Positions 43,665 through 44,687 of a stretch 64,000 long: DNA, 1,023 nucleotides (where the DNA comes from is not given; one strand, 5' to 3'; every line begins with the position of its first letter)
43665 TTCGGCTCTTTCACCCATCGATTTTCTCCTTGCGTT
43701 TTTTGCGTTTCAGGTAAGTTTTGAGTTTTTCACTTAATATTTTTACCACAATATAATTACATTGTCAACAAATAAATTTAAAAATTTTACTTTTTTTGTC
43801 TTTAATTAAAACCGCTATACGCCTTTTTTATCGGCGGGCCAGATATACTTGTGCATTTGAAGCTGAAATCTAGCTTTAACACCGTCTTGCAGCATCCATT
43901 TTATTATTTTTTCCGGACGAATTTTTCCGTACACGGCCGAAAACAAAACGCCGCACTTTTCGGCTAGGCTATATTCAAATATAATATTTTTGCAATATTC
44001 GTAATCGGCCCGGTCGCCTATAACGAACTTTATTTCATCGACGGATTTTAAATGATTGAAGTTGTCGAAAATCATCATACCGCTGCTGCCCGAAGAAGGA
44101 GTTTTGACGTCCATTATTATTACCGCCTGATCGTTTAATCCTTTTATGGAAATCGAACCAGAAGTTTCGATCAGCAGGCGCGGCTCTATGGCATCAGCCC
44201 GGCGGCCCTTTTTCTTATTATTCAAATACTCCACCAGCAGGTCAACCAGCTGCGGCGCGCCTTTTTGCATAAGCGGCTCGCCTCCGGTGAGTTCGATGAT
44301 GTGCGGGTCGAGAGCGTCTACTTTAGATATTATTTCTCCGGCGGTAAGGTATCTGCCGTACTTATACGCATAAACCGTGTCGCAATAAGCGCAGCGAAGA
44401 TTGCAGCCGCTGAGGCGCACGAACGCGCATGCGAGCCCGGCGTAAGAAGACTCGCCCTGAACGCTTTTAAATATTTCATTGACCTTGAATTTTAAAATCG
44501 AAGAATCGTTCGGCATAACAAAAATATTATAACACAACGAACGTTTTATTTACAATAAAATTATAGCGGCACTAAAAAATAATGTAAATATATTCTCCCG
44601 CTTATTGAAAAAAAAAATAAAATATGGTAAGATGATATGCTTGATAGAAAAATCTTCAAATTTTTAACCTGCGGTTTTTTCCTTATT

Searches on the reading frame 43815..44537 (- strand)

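Call 19: search_protein_families(library=pfam, proteins=[window:43815-44537:-], max_evalue=0.001)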
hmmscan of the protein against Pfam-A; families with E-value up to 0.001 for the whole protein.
window:43815-44537:- (240 aa): 2 families
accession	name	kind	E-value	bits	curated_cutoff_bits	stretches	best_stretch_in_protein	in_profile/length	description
PF04055.27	Radical_SAM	-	8.6e-11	42.7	29.5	1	43-127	5-86/166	Radical SAM superfamily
PF13353.11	Fer4_12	-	5e-05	24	22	1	39-103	9-76/137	4Fe-4S single cluster domain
